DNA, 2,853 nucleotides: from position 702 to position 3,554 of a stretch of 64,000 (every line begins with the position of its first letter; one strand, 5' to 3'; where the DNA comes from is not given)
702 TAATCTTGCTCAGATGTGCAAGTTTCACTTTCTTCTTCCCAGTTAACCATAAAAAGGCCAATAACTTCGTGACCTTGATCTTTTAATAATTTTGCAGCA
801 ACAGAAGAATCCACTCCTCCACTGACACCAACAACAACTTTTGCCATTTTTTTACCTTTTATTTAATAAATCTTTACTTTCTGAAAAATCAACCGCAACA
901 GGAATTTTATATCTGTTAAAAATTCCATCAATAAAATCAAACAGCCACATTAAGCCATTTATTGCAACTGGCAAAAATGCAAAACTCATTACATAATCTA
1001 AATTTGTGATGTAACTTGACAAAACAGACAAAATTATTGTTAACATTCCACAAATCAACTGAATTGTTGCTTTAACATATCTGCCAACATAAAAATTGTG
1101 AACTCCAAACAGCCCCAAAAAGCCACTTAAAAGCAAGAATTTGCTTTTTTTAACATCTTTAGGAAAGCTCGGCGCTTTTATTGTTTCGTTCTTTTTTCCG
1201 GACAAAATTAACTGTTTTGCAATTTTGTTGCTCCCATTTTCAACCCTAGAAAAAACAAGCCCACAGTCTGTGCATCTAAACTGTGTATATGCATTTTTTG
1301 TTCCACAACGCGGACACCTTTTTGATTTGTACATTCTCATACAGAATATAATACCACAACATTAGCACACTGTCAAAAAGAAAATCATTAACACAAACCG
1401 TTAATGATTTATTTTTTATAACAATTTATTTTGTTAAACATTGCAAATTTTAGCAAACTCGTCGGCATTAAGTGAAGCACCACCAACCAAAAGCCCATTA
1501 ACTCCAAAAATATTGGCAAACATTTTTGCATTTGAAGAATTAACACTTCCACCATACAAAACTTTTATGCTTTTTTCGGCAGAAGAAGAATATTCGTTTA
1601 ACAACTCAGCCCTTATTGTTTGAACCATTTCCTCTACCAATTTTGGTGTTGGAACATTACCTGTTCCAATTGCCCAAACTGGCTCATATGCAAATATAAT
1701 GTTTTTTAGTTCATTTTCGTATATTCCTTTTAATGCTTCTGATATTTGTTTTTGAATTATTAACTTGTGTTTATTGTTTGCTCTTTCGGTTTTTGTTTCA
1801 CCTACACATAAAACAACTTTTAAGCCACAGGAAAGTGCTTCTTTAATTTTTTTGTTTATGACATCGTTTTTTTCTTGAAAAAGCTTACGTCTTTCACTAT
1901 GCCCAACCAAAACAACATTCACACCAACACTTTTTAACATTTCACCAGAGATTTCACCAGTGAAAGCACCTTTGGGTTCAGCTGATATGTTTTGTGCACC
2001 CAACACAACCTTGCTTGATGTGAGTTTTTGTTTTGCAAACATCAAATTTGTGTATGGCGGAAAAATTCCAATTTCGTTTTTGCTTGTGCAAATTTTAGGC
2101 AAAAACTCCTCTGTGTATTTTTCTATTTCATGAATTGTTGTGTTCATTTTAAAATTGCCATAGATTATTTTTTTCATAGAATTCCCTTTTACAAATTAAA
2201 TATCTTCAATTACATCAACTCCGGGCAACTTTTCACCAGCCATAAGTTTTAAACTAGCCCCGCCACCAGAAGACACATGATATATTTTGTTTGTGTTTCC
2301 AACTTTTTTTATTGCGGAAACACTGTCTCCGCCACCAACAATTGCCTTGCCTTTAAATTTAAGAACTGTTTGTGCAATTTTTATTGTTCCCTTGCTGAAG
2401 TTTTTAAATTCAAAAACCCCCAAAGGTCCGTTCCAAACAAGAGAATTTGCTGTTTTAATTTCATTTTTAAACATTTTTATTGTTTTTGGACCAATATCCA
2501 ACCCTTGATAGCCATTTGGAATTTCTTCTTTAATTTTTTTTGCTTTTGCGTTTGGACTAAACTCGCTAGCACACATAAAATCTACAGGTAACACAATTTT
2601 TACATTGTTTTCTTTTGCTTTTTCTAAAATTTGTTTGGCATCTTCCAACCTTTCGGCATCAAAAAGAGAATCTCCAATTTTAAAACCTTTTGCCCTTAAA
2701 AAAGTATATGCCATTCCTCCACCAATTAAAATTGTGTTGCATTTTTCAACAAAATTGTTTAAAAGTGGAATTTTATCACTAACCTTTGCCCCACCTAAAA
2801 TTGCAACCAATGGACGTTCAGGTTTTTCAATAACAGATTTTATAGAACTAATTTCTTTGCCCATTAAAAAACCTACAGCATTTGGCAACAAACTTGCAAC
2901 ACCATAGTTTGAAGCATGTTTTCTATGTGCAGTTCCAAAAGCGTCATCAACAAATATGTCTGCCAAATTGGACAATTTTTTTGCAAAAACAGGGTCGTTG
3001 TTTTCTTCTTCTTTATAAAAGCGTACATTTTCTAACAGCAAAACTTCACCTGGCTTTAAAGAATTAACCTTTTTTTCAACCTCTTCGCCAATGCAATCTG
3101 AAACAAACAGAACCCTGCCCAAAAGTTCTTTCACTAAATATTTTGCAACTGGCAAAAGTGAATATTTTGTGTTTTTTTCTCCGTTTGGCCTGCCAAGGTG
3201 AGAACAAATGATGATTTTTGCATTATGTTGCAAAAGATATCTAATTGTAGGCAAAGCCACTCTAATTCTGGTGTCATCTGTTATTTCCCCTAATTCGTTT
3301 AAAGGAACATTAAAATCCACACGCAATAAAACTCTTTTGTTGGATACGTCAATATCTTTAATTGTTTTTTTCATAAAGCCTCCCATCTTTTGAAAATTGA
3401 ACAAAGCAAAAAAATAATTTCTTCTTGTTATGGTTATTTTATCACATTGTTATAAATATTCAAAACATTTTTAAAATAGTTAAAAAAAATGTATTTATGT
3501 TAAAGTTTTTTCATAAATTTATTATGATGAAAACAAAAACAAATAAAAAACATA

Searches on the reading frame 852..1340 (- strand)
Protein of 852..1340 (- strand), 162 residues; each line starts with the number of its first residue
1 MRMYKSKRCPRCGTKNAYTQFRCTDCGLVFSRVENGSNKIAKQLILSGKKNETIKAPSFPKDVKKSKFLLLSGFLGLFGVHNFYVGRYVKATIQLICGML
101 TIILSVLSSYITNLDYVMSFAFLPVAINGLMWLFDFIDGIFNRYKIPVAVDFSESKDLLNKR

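Call 44: find_encoding_contigs(protein=window:852-1340:-, flank=10000, max_places=4)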
Protein window:852-1340:- (162 aa): 3 contigs read that carry it; 2 places shown.
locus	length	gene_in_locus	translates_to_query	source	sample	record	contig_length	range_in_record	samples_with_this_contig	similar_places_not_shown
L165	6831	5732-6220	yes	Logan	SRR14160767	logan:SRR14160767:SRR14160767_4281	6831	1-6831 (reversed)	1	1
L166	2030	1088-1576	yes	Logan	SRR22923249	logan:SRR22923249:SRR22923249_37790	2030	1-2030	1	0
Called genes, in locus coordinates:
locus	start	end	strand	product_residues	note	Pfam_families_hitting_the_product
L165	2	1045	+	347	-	?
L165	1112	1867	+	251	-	-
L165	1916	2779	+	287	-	PF04055:Radical_SAM, PF13353:Fer4_12 (weak)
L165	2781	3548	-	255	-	-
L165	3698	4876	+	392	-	PF00162:PGK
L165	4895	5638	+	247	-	PF00121:TIM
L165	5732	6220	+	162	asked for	PF05154:TM2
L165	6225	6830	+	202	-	?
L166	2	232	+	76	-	?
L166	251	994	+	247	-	PF00121:TIM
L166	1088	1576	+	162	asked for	PF05154:TM2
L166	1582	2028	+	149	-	?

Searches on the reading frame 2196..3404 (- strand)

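Call 25: search_protein_families(library=pfam, proteins=[window:2196-3404:-])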
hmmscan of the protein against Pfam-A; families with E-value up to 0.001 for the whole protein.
window:2196-3404:- (402 aa): 1 family
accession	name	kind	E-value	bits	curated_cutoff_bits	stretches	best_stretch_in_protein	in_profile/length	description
PF00162.24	PGK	-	3.7e-156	520.3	27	1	15-391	1-379/379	Phosphoglycerate kinase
